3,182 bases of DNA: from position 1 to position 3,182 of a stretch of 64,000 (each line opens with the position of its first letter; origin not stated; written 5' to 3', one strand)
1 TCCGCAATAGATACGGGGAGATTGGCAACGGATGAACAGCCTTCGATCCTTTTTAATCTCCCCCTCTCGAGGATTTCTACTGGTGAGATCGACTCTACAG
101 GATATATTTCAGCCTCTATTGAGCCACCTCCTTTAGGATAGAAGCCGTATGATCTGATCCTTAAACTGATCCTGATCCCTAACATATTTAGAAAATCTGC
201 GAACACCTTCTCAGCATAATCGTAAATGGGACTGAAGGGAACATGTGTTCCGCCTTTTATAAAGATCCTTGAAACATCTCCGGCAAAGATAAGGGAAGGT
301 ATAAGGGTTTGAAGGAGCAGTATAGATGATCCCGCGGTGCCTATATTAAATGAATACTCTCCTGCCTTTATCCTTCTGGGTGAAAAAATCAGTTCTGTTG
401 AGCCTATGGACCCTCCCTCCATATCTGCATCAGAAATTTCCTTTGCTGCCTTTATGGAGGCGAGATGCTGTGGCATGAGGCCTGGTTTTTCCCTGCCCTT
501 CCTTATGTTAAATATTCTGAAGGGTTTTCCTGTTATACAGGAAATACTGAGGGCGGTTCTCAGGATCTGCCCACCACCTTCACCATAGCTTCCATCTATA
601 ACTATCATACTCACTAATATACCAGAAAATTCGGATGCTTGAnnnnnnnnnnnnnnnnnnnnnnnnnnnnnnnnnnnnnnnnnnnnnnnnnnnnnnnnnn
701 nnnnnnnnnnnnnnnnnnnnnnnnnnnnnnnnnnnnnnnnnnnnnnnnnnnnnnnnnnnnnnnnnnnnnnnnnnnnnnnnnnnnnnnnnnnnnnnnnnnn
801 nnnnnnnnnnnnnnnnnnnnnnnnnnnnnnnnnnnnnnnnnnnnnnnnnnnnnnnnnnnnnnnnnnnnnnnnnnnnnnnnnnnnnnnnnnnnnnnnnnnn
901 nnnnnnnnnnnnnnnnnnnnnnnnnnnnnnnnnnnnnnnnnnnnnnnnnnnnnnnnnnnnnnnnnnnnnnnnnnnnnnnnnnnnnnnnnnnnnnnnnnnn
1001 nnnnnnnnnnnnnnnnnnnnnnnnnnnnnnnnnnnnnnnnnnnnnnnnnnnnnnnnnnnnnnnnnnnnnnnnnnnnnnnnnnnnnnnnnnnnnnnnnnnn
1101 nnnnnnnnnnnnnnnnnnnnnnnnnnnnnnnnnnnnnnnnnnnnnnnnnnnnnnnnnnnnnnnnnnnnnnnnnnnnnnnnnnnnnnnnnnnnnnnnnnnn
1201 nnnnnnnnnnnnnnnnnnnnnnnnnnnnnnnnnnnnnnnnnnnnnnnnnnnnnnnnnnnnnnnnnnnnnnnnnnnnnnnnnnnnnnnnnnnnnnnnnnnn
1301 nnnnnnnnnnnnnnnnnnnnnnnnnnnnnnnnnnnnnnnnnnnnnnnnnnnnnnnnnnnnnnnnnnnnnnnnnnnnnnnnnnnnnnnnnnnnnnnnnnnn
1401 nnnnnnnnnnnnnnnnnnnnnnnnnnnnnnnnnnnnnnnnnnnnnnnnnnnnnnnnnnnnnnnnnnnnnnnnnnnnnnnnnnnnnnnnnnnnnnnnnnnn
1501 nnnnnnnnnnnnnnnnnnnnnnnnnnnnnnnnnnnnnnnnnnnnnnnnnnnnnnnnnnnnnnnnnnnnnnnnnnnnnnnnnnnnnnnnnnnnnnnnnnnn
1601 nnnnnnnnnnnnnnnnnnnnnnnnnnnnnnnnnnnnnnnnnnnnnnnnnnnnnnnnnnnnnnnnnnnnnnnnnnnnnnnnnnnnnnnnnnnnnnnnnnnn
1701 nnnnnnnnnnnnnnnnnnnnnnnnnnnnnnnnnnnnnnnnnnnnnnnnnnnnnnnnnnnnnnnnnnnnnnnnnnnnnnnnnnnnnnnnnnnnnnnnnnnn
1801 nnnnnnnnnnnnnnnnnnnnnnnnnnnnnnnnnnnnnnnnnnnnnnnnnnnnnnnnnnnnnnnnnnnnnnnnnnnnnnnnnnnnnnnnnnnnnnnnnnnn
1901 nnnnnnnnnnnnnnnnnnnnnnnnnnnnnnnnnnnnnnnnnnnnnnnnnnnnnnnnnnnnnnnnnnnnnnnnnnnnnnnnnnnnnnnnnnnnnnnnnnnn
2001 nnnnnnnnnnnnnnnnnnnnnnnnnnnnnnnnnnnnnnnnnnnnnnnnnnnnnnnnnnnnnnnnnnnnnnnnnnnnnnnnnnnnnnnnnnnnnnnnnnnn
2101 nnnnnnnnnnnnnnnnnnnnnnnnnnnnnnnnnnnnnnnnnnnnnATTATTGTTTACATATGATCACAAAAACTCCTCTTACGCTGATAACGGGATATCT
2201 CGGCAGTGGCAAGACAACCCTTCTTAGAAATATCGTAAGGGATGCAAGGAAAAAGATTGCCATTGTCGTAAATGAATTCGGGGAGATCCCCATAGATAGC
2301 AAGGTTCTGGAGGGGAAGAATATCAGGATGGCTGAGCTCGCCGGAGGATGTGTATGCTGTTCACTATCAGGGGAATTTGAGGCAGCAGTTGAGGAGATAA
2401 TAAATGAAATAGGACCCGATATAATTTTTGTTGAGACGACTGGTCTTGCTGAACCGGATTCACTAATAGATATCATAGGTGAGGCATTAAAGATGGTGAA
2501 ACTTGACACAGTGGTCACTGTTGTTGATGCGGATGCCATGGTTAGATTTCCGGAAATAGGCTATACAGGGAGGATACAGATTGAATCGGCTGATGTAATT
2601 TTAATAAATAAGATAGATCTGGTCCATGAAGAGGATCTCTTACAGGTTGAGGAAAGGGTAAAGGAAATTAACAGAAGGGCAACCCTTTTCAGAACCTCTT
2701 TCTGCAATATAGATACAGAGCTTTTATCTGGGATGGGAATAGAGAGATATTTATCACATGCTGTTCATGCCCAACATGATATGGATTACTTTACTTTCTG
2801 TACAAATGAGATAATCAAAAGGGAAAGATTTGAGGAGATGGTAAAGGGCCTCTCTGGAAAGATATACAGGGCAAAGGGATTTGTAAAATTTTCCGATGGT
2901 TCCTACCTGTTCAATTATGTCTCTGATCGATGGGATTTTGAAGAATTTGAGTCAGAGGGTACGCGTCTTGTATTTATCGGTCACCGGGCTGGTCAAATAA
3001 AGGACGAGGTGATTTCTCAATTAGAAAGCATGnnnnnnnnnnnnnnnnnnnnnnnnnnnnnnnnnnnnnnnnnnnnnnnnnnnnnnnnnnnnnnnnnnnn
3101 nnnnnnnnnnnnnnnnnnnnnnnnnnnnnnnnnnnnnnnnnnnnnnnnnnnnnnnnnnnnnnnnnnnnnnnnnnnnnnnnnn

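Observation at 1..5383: RNA-repair locus wired to manganese supply: divergent rtcA / rtcB – GTPase::archease – mntH::usp, with no rtcR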

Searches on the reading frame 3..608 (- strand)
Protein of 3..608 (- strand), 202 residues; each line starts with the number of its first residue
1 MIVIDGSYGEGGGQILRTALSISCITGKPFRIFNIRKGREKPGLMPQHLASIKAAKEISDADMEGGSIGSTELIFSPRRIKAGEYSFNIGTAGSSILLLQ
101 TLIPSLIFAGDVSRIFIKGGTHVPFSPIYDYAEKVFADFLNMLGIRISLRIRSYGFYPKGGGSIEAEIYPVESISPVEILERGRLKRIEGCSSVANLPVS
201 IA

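Call 5: search_protein_families(library=pfam, proteins=[window:3-608:-])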
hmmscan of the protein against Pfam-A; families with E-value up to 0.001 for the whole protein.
window:3-608:- (202 aa): 1 family
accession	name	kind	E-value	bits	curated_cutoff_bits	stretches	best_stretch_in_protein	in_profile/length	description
PF01137.26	RTC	-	1.3e-62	211.3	27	1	8-178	1-171/221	RNA 3'-terminal phosphate cyclase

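Call 6: search_protein_families(library=ncbifam, proteins=[window:3-608:-])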
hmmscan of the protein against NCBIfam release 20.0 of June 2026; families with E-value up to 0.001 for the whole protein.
window:3-608:- (202 aa): 4 families
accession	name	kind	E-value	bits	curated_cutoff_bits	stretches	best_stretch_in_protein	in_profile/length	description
TIGR03399.1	RNA_3prim_cycl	equivalog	1.8e-82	277.2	250.05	1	2-202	1-201/326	RNA 3'-terminal phosphate cyclase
NF003246.0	PRK04204.1-2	equivalog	1.6e-75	254.4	352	1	1-202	3-203/342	RNA 3'-terminal phosphate cyclase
NF003247.0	PRK04204.1-3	equivalog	1.3e-56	192.4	333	1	1-201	4-204/338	RNA 3'-terminal phosphate cyclase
TIGR03400.1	18S_RNA_Rcl1p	equivalog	1.5e-19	70.1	227.95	1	12-195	5-191/360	18S rRNA biogenesis protein RCL1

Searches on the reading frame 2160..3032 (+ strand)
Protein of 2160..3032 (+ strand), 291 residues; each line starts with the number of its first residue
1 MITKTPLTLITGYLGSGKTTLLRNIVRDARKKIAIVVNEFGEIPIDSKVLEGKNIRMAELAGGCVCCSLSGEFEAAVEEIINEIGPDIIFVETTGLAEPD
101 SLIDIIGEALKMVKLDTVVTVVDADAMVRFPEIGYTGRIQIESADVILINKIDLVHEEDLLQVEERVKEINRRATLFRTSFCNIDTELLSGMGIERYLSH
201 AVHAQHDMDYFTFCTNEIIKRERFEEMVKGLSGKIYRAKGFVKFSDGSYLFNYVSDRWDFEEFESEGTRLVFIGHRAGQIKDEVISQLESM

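Call 61: search_solved_structures(query=window:2160-3032:+, max_evalue=0.00001, show_alignments=1)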
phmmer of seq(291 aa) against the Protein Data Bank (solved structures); distinct sequences matched with E-value up to 0.00001: 2.
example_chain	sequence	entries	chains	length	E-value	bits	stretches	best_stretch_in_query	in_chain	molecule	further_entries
1nij_A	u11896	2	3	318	4.9e-26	95.4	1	6-190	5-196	Hypothetical protein yjiA | Uncharacterized GTP-binding protein YjiA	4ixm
4ixn_A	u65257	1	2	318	8.2e-24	88.1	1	6-190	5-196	Uncharacterized GTP-binding protein YjiA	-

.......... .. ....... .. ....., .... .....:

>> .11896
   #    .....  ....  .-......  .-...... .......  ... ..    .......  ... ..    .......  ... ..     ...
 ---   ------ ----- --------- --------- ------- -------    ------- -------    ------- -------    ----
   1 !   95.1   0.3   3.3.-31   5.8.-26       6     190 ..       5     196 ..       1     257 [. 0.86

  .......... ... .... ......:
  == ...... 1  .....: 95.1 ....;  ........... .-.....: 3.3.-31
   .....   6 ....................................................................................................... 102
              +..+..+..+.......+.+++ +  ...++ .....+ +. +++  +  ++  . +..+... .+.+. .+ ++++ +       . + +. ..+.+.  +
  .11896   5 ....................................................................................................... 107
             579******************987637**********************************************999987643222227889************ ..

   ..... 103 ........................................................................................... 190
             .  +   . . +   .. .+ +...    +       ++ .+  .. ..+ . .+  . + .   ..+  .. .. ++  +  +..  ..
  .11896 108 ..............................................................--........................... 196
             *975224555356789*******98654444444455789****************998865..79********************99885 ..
